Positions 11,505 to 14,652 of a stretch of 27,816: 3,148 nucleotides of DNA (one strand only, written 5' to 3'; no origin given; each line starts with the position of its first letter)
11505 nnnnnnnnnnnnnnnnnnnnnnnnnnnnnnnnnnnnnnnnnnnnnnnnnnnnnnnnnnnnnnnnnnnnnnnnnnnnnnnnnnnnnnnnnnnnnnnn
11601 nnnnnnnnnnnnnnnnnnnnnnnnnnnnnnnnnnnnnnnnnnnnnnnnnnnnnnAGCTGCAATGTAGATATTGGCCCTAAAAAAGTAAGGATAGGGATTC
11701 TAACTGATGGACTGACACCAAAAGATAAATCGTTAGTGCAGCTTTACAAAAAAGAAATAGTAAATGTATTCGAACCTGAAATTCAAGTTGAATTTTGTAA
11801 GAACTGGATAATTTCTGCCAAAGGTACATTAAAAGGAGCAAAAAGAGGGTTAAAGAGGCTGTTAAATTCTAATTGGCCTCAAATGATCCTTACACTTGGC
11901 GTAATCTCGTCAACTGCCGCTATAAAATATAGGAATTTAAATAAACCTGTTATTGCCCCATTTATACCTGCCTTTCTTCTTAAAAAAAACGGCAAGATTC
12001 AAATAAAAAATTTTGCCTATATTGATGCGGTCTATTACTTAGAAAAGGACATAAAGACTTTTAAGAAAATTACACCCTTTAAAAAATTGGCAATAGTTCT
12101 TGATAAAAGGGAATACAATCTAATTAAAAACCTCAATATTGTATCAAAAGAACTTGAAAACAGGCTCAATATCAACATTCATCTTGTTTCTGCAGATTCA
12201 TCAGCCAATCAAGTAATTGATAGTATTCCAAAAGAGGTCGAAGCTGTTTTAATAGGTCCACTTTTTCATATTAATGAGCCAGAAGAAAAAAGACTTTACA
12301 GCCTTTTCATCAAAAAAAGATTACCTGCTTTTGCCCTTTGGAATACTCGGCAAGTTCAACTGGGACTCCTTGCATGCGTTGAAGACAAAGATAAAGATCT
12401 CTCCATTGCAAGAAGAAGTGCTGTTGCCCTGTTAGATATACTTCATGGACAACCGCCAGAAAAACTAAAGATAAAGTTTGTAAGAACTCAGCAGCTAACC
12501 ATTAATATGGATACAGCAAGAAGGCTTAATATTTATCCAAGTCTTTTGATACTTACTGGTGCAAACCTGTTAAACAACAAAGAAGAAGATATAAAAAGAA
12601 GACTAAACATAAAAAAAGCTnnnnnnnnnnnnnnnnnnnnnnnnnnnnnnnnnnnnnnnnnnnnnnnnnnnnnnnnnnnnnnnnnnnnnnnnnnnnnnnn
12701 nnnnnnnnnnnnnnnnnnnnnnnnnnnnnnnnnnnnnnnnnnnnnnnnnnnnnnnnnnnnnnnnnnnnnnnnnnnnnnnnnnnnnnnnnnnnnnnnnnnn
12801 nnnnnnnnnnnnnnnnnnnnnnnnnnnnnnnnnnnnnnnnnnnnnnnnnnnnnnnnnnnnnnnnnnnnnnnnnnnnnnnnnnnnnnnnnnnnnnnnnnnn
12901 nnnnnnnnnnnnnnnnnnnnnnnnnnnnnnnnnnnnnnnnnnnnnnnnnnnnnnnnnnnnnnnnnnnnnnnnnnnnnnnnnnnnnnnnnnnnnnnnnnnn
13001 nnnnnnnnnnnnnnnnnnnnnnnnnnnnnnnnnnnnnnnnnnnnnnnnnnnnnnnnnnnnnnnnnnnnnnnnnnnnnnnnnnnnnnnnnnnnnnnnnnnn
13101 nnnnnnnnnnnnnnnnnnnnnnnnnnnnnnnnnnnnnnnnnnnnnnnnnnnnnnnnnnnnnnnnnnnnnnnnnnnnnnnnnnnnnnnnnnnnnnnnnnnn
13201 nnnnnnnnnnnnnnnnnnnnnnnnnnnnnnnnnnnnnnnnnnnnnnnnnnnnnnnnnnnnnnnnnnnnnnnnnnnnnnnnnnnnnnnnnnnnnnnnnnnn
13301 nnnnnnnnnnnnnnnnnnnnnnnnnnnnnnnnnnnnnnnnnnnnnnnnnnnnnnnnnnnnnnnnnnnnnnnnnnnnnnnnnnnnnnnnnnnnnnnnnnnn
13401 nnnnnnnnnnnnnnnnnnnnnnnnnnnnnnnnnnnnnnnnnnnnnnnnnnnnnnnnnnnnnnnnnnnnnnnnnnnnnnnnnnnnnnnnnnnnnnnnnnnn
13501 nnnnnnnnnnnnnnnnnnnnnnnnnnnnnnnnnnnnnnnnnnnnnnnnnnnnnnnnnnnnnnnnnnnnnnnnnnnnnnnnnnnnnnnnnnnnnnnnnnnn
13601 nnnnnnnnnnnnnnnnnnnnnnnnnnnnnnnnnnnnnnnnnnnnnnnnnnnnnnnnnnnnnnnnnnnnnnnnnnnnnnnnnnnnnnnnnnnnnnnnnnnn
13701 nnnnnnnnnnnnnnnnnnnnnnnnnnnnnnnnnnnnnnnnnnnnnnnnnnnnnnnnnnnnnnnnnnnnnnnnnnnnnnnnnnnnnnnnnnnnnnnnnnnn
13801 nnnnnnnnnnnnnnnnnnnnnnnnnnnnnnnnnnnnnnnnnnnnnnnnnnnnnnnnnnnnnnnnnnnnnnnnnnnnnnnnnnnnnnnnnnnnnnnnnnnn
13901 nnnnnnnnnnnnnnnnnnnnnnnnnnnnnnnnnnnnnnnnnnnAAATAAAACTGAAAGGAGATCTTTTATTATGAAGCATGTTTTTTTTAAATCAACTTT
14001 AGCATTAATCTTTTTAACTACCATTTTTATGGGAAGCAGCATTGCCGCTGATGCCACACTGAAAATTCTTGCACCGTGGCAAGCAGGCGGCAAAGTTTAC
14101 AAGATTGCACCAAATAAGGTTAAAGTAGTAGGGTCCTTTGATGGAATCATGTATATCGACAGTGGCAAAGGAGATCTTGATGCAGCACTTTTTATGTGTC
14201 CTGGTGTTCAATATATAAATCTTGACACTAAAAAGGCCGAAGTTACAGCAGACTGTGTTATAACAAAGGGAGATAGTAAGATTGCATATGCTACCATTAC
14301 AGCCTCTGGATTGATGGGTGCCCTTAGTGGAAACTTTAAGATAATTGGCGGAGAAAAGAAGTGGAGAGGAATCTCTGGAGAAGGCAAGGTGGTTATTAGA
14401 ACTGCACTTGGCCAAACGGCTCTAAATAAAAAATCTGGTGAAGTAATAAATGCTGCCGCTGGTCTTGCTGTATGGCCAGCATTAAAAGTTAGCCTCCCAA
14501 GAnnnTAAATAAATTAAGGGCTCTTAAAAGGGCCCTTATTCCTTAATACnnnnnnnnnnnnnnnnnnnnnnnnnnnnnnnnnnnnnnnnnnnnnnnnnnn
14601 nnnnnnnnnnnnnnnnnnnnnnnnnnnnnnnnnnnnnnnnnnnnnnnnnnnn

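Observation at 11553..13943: TolC channel fused to an ABC-type substrate-binding domain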

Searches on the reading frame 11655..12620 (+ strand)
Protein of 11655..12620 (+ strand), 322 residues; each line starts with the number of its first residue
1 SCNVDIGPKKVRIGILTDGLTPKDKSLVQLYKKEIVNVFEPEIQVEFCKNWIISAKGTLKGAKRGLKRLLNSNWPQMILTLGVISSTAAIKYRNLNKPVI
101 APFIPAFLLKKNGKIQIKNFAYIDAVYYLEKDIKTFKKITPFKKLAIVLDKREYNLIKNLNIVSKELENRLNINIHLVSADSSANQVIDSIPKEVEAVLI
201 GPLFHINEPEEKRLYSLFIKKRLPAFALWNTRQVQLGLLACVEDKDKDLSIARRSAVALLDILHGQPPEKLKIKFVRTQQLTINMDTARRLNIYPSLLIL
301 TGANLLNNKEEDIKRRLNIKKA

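Call 16: search_solved_structures(query=window:11655-12620:+, max_evalue=10, show_alignments=2)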
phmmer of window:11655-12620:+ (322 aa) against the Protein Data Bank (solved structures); distinct sequences matched with E-value up to 10: 4.
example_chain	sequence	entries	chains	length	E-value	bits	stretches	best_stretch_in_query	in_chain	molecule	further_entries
7pt5_A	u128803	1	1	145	0.00084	22.1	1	55-143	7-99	Centrosomal protein of 44 kDa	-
7zzx_B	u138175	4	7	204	0.83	12.2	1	112-186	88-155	Dihydrofolate reductase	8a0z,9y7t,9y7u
8crh_B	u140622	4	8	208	0.86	12.2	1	112-186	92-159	Dihydrofolate reductase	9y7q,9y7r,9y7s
8a0n_B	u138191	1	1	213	0.91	12.1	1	112-186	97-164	Dihydrofolate reductase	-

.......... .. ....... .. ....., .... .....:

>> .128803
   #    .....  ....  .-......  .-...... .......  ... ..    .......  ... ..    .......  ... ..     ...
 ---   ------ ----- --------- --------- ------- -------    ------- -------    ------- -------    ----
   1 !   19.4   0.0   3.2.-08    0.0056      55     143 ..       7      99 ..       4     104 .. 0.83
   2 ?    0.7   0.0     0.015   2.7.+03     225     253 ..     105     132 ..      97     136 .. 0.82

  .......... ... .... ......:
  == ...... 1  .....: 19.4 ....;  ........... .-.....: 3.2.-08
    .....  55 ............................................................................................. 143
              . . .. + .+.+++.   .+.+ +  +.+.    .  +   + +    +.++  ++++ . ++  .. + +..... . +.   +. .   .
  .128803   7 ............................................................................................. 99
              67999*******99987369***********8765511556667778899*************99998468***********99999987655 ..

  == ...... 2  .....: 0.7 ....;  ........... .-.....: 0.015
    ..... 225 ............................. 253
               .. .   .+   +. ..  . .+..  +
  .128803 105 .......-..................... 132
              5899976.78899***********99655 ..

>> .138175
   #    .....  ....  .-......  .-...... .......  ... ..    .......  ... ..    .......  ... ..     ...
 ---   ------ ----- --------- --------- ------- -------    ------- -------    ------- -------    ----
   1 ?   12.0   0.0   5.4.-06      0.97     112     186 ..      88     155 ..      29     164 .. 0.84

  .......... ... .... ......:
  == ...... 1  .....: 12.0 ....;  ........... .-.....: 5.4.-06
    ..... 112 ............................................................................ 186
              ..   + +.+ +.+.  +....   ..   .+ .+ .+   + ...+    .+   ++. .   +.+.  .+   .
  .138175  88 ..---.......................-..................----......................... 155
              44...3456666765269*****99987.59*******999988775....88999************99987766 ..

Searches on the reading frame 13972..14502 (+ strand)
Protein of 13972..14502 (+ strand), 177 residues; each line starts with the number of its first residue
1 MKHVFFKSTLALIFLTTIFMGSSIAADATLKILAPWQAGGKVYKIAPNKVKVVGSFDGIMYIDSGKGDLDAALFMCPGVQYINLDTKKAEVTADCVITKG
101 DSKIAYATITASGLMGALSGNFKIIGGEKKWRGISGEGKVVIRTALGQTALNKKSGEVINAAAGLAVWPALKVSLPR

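Call 6: search_protein_families(library=pfam, proteins=[window:13972-14502:+], max_evalue=0.001)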
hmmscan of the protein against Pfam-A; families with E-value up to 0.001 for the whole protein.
window:13972-14502:+ (177 aa): 0 families

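Call 20: search_protein_families(library=ncbifam, proteins=[window:13972-14502:+], max_evalue=0.01)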
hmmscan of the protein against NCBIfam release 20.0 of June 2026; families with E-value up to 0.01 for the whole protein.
window:13972-14502:+ (177 aa): 0 families

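Call 94: predict_structure(alignment_id=A3)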
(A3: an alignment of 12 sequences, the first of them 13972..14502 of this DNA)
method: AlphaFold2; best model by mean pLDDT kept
length: 177 residues; sequences in the alignment: 12
mean_pLDDT: 76.3   pTM: 0.69
mean pLDDT of the five models: 76.3, 76.1, 75.5, 74.0, 69.0
residues with pLDDT >= 90: 37; 70-90: 83; 50-70: 49; < 50: 8
segments of 3 or more residues with pLDDT < 50: 19-23
pLDDT, mean of each block of 10 residues (from residue 1): 53 51 63 75 81 85 74 89 87 92 92 88 92 89 64 55 67 75
secondary structure, 60 per line:
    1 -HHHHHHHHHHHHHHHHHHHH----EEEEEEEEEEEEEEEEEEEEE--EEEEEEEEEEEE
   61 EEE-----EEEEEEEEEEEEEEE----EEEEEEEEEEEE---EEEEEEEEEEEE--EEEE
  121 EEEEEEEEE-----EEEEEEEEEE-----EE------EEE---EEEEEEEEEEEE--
elements in order: H2-21 E26-46 E49-63 E69-83 E88-99 E103-114 E117-129 E135-144 E158-160 E164-175

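Call 96: fold_search(model_id=the predicted structure, library=pdb)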
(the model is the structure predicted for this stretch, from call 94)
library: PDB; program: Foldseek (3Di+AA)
matches with E <= 10: 566; with E <= 0.001: 0
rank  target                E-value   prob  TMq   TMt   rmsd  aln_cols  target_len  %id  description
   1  6ooc_A                5.2e-03  1.00  0.38  0.41   9.5       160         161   13  Structure of the pterocarpan synthase dirigent protein GePTS1 (released 2020-04-29)
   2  2q03_B                1.7e-02  1.00  0.40  0.51   8.6       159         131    9  Crystal structure of uncharacterized protein (YP_563039.1) from Shewanella denitrificans OS217 at 1.80 A resolution (released 2007-05-29)
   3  8th2_C                2.4e-02  0.98  0.40  0.41   7.5       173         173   13  Structure of the isoflavene-forming dirigent protein PsPTS2 (released 2024-01-31)
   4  4rev_A                2.6e-02  0.84  0.28  0.35   9.5       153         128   14  Structure of the dirigent protein DRR206 (released 2014-11-26)
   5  2q03_A                2.9e-02  0.99  0.39  0.50   9.1       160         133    9  Crystal structure of uncharacterized protein (YP_563039.1) from Shewanella denitrificans OS217 at 1.80 A resolution (released 2007-05-29)
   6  9fzn_A                4.4e-02  0.18  0.16  0.10  14.5       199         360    6  25-phosphosteroid lyase (25-PSL) (released 2026-01-14)
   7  7x7z_A                4.8e-02  0.69  0.29  0.33   9.3       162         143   10  The crystal structure of 2+2/4+2 cyclase PloI4 (released 2023-02-08)
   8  4rev_B                5.1e-02  0.69  0.27  0.34   9.5       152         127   15  Structure of the dirigent protein DRR206 (released 2014-11-26)
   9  9fzn_B                5.1e-02  0.16  0.16  0.10  14.4       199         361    6  25-phosphosteroid lyase (25-PSL) (released 2026-01-14)
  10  8th2_B                7.2e-02  0.72  0.33  0.34   9.7       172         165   10  Structure of the isoflavene-forming dirigent protein PsPTS2 (released 2024-01-31)
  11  9g2i_A                7.2e-02  0.09  0.15  0.09  17.6       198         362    7  25-phosphosteroid lyase + phosphate (released 2026-01-21)
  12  5k21_B                7.6e-02  0.90  0.33  0.43   8.7       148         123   14  Pyocyanin demethylase (released 2016-12-07)
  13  8qfu_A                7.6e-02  0.87  0.35  0.43   8.2       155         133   15  Diels-Alderase AbyU mutant - Y76F (released 2024-09-18)
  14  7pge                  8.0e-02  0.15  0.17  0.16  17.5       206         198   10  copper transporter PcoB (released 2022-07-06)
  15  8th2_D                8.4e-02  0.95  0.42  0.45   7.2       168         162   12  Structure of the isoflavene-forming dirigent protein PsPTS2 (released 2024-01-31)
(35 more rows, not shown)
